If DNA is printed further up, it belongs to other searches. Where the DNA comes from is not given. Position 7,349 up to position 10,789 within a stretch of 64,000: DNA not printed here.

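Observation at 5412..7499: Single ORF fusing a Ham1/RdgB non-canonical NTP pyrophosphatase to an RsmB/Sun 16S rRNA m5C methyltransferase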

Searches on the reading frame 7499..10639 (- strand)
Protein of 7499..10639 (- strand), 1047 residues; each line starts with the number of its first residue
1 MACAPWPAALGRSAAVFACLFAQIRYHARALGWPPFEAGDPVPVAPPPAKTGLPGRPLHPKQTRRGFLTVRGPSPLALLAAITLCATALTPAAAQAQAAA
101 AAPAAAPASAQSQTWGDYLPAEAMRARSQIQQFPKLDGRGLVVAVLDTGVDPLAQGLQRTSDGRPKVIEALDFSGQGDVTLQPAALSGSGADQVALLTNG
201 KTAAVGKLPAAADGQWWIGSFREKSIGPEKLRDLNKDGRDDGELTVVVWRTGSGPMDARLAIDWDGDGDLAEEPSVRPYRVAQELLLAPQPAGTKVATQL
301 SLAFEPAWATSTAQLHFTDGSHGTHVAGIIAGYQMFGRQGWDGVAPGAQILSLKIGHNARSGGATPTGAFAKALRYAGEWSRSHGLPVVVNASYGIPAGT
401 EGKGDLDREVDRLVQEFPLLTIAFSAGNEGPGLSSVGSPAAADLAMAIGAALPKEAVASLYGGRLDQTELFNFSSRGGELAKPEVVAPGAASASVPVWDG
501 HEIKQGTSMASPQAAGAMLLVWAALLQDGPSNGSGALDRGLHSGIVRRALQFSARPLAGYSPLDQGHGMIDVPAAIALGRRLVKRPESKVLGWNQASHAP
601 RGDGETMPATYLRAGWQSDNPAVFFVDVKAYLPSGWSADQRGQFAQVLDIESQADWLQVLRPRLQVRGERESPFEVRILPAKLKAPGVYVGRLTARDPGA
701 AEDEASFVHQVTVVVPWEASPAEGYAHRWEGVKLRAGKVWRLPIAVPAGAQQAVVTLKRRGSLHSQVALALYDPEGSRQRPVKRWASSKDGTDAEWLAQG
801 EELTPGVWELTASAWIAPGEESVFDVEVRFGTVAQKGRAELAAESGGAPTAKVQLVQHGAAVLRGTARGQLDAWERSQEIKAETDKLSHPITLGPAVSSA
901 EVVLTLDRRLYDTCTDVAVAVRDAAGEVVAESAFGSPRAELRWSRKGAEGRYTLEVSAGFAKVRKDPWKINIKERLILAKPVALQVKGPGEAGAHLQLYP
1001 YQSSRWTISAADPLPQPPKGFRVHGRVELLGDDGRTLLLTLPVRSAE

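Call 12: search_protein_families(library=pfam, proteins=[window:7499-10639:-], max_evalue=1)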
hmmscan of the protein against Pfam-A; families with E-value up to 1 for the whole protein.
window:7499-10639:- (1047 aa): 2 families
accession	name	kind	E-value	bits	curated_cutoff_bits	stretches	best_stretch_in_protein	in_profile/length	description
PF00082.27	Peptidase_S8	-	1.5e-32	113.5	21.8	1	138-526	1-258/288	Subtilase family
PF13860.13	FlgD_ig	-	0.0045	17.4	27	1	905-958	13-75/79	FlgD Ig-like domain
